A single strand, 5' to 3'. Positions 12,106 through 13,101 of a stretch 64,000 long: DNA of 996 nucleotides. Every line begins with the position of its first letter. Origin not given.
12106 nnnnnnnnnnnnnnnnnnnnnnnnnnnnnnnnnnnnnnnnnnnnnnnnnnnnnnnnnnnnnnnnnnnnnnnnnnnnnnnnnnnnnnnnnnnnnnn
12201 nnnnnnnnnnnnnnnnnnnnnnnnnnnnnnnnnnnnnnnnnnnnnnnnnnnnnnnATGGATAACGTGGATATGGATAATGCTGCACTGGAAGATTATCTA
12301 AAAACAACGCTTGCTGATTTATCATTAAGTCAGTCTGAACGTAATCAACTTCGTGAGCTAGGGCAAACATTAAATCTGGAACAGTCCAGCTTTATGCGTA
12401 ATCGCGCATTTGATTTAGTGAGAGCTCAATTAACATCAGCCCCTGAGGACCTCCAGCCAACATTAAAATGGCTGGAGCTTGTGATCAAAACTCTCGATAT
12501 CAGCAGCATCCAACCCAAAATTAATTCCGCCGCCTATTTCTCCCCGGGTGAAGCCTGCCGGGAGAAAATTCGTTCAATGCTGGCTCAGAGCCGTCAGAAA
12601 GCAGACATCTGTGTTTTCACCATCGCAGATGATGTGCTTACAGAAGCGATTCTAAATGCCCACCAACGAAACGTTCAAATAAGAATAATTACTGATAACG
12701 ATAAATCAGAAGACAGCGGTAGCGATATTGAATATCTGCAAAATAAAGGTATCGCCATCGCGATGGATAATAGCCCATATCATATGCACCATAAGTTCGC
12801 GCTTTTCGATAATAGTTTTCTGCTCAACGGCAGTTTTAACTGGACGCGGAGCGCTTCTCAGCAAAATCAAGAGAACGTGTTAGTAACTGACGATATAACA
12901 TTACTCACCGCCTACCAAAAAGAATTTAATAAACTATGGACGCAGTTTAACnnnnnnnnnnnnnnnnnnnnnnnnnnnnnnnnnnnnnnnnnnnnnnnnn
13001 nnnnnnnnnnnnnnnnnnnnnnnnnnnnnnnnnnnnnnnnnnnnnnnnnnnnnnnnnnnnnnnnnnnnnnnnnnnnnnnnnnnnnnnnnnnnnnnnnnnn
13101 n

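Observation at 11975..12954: Low-GC single-HKD PLD-family nuclease immediately downstream of the ATPase-rhomboid unit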

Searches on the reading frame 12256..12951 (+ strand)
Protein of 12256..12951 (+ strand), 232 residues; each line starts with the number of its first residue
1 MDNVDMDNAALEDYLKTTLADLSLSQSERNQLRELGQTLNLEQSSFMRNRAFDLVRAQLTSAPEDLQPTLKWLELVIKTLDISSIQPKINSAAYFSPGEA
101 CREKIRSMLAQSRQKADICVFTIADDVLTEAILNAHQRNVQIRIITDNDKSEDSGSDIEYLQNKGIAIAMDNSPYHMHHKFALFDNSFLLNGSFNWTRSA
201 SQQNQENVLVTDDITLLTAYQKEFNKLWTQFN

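Call 3: search_protein_families(library=pfam, proteins=[window:12256-12951:+], max_evalue=0.01)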
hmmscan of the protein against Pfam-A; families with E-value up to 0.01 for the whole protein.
window:12256-12951:+ (232 aa): 3 families
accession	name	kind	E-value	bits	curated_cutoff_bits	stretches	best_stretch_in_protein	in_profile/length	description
PF13091.12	PLDc_2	-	3.5e-29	101.7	27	1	106-228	2-132/132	PLD-like domain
PF07894.18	SACK1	-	0.00062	19.8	21.4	0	176-230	218-271/274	Scaffolding anchor of CK1 domain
PF14675.12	FANCI_S1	-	0.0055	16.7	26.1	1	26-122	19-115/221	FANCI solenoid 1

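Call 4: search_protein_families(library=padloc, proteins=[window:12256-12951:+], max_evalue=0.01)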
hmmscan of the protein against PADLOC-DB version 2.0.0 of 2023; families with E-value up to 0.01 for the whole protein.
window:12256-12951:+ (232 aa): 13 families
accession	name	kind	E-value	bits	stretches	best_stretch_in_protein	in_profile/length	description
PDLC03924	MkoC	-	5.9e-10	35.9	1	103-216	995-1121/1136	-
PDLC02614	DrmC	-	4.7e-08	31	1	102-213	23-138/153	DrmC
PDLC03922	MkoB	-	6.2e-08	30.4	1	51-212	261-431/610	-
PDLC02901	DpdK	-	8.2e-07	26.9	1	128-229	70-170/173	DpdK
PDLC02609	DrmC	-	2.9e-05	22.1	1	135-225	133-230/241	DrmC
PDLC02606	DrmC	-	0.00012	19.9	1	110-209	44-156/182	DrmC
PDLC02588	DrmC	-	0.00035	18.3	1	176-210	192-227/256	DrmC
PDLC02707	PbeA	-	0.00039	17.1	1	166-230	125-199/672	PbeA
PDLC02608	DrmC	-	0.00093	17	1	106-218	23-142/162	DrmC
PDLC02585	DrmC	-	0.0023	15.6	0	126-210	132-227/253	DrmC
PDLC02599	DrmC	-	0.004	14.2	1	153-229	61-137/387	DrmC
PDLC02605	DrmC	-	0.0077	13.9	0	128-170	144-186/270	DrmC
PDLC02589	DrmC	-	0.0082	13.3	0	115-152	123-163/264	DrmC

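Call 6: search_protein_families(library=ncbifam, proteins=[window:12256-12951:+], max_evalue=0.01)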
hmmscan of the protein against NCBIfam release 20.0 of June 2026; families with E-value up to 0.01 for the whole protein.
window:12256-12951:+ (232 aa): 6 families
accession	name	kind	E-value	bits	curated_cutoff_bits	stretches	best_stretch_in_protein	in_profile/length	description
NF010490.0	PRK13912.1-1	equivalog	1.4e-14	54.5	211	1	90-227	18-155/159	nuclease NucT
NF010492.0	PRK13912.1-3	equivalog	1.9e-12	47.1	297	1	91-229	23-173/178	nuclease NucT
NF010493.0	PRK13912.1-4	equivalog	3.3e-09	37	351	1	92-227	17-164/171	nuclease NucT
NF010491.0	PRK13912.1-2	equivalog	2.7e-08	33.8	225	1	106-219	42-166/180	nuclease NucT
NF041068.1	DpdK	equivalog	8.1e-07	28.8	100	1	128-228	67-167/167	phospholipase D-like domain-containing protein DpdK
NF038319.1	DISARM_DrmC_I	equivalog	3.4e-06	26.8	133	1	128-227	123-234/236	DISARM system phospholipase D-like protein DrmC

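Call 7: search_solved_structures(query=window:12256-12951:+, max_evalue=0.01, show_alignments=3)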
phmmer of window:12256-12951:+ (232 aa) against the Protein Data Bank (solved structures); distinct sequences matched with E-value up to 0.01: 8.
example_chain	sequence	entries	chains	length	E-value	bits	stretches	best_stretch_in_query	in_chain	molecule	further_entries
9lkx_K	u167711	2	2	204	1.3e-29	106.7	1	98-232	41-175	Mitochondrial cardiolipin hydrolase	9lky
4ggj_A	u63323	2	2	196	3e-26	95.8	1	104-231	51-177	Mitochondrial cardiolipin hydrolase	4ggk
4h4a_A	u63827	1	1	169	3.5e-13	53.1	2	108-186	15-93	Mitochondrial cardiolipin hydrolase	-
4gen_A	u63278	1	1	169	3.6e-13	53.1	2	108-186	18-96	Mitochondrial cardiolipin hydrolase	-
4gel_A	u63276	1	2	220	7.1e-13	52.1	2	104-186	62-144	Mitochondrial cardiolipin hydrolase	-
4gem_A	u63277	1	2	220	4.9e-12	49.4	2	104-186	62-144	Mitochondrial cardiolipin hydrolase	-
1byr_A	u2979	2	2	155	2.2e-10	44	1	94-230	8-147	PROTEIN (ENDONUCLEASE)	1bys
6ehi_A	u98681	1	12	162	1e-07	35.3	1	105-222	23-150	Nuclease NucT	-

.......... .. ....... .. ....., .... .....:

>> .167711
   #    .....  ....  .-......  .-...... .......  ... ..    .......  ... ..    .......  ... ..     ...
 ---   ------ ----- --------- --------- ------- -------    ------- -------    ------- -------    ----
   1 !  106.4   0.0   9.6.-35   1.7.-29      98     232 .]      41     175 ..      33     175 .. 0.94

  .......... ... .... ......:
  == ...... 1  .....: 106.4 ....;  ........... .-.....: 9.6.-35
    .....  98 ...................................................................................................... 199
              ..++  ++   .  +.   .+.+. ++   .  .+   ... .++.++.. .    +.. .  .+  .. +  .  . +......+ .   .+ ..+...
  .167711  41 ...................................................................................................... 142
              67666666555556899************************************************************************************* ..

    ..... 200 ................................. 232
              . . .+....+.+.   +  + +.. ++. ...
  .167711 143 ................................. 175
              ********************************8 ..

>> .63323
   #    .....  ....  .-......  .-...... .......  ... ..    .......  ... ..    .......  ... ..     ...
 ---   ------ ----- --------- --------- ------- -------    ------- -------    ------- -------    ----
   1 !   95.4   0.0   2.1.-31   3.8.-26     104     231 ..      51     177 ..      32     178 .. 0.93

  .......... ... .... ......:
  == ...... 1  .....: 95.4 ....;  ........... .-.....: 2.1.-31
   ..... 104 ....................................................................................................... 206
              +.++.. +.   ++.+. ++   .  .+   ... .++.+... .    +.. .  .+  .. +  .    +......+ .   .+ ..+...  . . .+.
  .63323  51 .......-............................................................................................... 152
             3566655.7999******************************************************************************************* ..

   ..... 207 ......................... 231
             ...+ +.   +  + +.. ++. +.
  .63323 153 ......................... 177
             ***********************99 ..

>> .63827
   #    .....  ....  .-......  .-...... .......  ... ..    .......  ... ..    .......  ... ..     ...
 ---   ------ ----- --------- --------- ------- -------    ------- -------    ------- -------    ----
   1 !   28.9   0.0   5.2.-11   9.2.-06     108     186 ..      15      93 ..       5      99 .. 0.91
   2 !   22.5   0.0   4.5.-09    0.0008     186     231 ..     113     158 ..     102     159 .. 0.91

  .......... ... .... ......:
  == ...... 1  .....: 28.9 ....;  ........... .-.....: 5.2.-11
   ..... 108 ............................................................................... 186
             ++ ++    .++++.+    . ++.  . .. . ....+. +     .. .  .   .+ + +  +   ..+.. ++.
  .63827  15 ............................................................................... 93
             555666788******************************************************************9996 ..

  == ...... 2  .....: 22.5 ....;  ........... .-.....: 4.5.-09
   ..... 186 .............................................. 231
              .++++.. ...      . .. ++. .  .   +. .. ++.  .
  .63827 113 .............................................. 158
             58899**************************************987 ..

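Call 8: find_homologous_proteins(query=window:12256-12951:+, max_evalue=0.00001)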
Query window:12256-12951:+ (232 aa): 4371 proteins with E <= 0.00001 among 4577 candidates; the best 120 are listed.
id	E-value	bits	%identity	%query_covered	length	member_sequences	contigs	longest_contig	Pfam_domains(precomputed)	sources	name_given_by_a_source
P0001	6.4e-143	492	100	98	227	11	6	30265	PF13091.13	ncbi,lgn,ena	-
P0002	5.5e-119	413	81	97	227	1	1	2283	PF07894.19,PF13091.13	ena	-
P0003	5.4e-103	361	71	98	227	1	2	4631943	PF13091.13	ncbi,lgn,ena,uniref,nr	ncbi:nuclease [Limnobaculum zhutongyuii]|uniref:phospholipase D n=1 Tax=Limnobaculum zhutongyuii Tax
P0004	1.1e-102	360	71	98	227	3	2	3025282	PF13091.13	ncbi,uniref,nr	ncbi:phospholipase D-like domain-containing protein [Limnobaculum xujianqingii]|uniref:phospholipase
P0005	1.3e-100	354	71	98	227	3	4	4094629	PF07894.19,PF13091.13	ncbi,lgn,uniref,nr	ncbi:Phospholipase D precursor [Pragia fontium]|uniref:phospholipase D n=1 Tax=Pragia fontium DSM 55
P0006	7.5e-96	338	67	98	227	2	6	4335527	PF13091.13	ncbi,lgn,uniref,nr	ncbi:hypothetical protein SOASR030_21880 [Leminorella grimontii]|uniref:phospholipase D n=1 Tax=Lemi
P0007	1.1e-95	337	65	98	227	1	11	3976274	PF07894.19,PF13091.13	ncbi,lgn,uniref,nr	ncbi:Phospholipase D precursor [Leminorella richardii]|uniref:phospholipase D n=1 Tax=Leminorella ri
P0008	6.3e-93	328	64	98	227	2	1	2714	PF13091.13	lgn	-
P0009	1.8e-92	327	67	98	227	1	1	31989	PF13091.13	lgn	-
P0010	3.4e-92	326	63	97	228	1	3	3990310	PF13091.13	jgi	jgi:cardiolipin hydrolase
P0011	6.7e-92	325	63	97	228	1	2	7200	PF13091.13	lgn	-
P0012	7.0e-92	325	62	97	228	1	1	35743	PF13091.13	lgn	-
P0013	1.6e-91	324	62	97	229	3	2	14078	PF13091.13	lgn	-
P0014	2.2e-91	323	67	98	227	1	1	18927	PF07894.19,PF13091.13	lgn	-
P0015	8.4e-90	318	61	97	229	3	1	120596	PF13091.13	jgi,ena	-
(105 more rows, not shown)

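Call 10: find_related_loci(query=A1, collection=genome_contigs, flank=10000)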
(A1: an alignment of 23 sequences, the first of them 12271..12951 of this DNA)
Query A1 (227 aa) in genome_contigs; peptide patterns used: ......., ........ (x = any residue, [..] = any of these).
600 stretches matched a pattern (row limit reached: there are more); 588 encode a relative of the query (tblastn E <= 1e-3); the best 80 are kept; 80 distinct loci.
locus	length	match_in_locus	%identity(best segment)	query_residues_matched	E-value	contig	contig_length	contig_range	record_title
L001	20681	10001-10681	71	1-227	2e-111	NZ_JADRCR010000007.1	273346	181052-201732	Limnobaculum allomyrinae strain BWR-B9 contig7, whole genome shotgun sequence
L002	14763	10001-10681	71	1-227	4e-110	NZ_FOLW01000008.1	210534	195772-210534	Pragia fontium DSM 5563 = ATCC 49100 strain DSM 5563, whole genome shotgun sequence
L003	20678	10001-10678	54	1-226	5e-83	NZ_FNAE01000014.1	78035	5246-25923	Ectopseudomonas alcaliphila strain JCM 10630, whole genome shotgun sequence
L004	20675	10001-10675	55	1-226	1e-82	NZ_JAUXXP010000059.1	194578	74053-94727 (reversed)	MAG: Pseudomonas sp. isolate C17_concoct.bin.54 C17_k141_12592, whole genome shotgun sequence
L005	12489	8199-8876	54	1-226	5e-82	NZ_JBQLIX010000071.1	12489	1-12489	Pseudomonas sp. NCHU5216 collab21.1.71, whole genome shotgun sequence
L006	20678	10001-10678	54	1-226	5e-82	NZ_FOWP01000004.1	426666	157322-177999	Ectopseudomonas composti strain CCUG 59231, whole genome shotgun sequence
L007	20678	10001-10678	53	1-226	8e-82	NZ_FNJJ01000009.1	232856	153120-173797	Ectopseudomonas guguanensis strain JCM 18416, whole genome shotgun sequence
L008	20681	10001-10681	54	1-226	2e-81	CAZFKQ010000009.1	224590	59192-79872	MAG TPA_asm: uncultured Pseudomonas sp. isolate binchicken_co328_93 genome assembly, contig: NODE_32_length_224590_cov_1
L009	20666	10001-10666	52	6-227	3e-81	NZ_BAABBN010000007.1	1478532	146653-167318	Litoribacillus peritrichatus strain JCM 17551 sequence07, whole genome shotgun sequence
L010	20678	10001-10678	52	1-226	2e-81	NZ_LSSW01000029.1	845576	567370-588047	Ectopseudomonas composti strain LY1 contig29, whole genome shotgun sequence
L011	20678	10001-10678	53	1-226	6e-81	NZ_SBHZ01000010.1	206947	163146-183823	Ectopseudomonas khazarica strain TBZ2 NODE_10_length_206947_cov_12.4744, whole genome shotgun sequence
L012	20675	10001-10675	52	1-226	1e-80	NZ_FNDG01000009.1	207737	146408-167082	Phytopseudomonas flavescens strain LMG 18387, whole genome shotgun sequence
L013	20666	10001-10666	52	1-223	1e-80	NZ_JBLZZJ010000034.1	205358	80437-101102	MAG: Pseudomonas sp. isolate V33_GT2SEXa S46CNODE_23_length_205358_cov_7.676044, whole genome shotgun sequence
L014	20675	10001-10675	52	1-226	5e-80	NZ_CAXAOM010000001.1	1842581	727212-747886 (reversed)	Pseudomonas sp. EA_35y_Pfl2_R111 isolate PseudoSSchier:R111 EA_35y_Pfl2_R111_NODE_1_length-1, whole genome shotgun seque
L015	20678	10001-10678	53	1-226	6e-80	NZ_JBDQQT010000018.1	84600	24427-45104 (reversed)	Pseudomonas sp. CAU 1711 contig18, whole genome shotgun sequence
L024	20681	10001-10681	53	1-226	3e-78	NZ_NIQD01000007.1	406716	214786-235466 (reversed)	Pseudomonas paraeruginosa strain ATCC 9027 NODE_7_length_406716_cov_64.8028, whole genome shotgun sequence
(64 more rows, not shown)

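Call 22: search_protein_families(library=pfam, proteins=[L024:465-1082:+, L024:1100-1792:+, L024:1851-2489:+, L024:2528-4591:+, L024:4744-9981:+, L024:9986-10690:+, L024:10703-11377:+, L024:11380-13092:+], max_evalue=0.001)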
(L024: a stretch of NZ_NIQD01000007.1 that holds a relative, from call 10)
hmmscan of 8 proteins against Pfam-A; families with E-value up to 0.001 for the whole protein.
L024:465-1082:+ (206 aa): 1 family
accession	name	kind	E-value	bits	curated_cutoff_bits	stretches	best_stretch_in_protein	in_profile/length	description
PF09938.14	DUF2170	-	3.5e-50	169.7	27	1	66-202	2-137/137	Uncharacterized protein conserved in bacteria (DUF2170)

L024:1100-1792:+ (231 aa): 2 families
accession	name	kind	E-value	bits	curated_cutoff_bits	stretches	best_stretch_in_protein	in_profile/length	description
PF04012.17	PspA_IM30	-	1.3e-65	221.6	33.9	1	2-228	1-218/220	PspA/IM30 family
PF07200.18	Mod_r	-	0.00038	20.9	30.1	0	120-213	18-107/146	Modifier of rudimentary (Mod(r)) protein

L024:1851-2489:+ (213 aa): 0 families

L024:2528-4591:+ (688 aa): 0 families

L024:4744-9981:+ (1746 aa): 5 families
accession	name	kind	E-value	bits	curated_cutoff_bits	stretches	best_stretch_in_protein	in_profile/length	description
PF12458.13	DUF3686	-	1.5e-205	683.4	25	1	38-485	2-448/448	ATPase involved in DNA repair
PF25472.1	DUF7902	-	1.1e-28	99.7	26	1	606-689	1-84/85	Domain of unknown function (DUF7902)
PF00004.35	AAA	-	2.3e-05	25.3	21.2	1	1293-1370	2-70/131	ATPase family associated with various cellular activities (AAA)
PF07728.20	AAA_5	-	3e-05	24.5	22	1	1292-1415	2-125/139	AAA domain (dynein-related subfamily)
PF13401.12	AAA_22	-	6.6e-05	23.7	27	1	1290-1382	6-109/130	AAA domain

L024:9986-10690:+ (235 aa): 2 families
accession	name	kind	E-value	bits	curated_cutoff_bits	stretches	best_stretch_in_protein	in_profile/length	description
PF13091.12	PLDc_2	-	9.9e-30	103.5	27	1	108-229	3-132/132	PLD-like domain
PF07894.18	SACK1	-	8.2e-06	26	21.4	0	89-150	109-175/274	Scaffolding anchor of CK1 domain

L024:10703-11377:+ (225 aa): 0 families

L024:11380-13092:+ (571 aa): 3 families
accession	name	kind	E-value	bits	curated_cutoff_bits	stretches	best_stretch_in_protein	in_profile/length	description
PF01368.27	DHH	-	8.2e-25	87.9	28.1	1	69-228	1-124/125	DHH family, N-terminal domain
PF17768.7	RecJ_OB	-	1.4e-23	83.5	27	1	463-566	2-106/107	RecJ OB domain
PF02272.25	DHHA1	-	2.7e-21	76.4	25.9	1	355-447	8-100/102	DHHA1 domain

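Call 37: predict_structure(alignment_id=A3)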
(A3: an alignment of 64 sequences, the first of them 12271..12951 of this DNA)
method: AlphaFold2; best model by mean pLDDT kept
length: 227 residues; sequences in the alignment: 64
mean_pLDDT: 90.0   pTM: 0.66
mean pLDDT of the five models: 90.0, 88.3, 88.0, 87.7, 87.6
residues with pLDDT >= 90: 146; 70-90: 73; 50-70: 8; < 50: 0
segments of 3 or more residues with pLDDT < 50: none
pLDDT, mean of each block of 10 residues (from residue 1): 82 89 86 81 93 94 94 79 86 92 97 94 97 97 78 94 89 85 94 87 94 95 93
secondary structure, 60 per line:
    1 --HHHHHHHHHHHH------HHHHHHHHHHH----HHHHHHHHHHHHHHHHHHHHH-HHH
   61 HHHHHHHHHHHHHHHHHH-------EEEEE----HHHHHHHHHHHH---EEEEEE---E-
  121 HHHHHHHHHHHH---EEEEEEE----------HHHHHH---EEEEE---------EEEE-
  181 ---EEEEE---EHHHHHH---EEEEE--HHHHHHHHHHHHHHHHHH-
elements in order: H3-14 H21-31 H36-56 H58-78 E86-90 H95-106 E110-115 H121-132 E136-142 H153-158 E162-166 E176-179 E184-188 H193-198 E202-206 H209-226
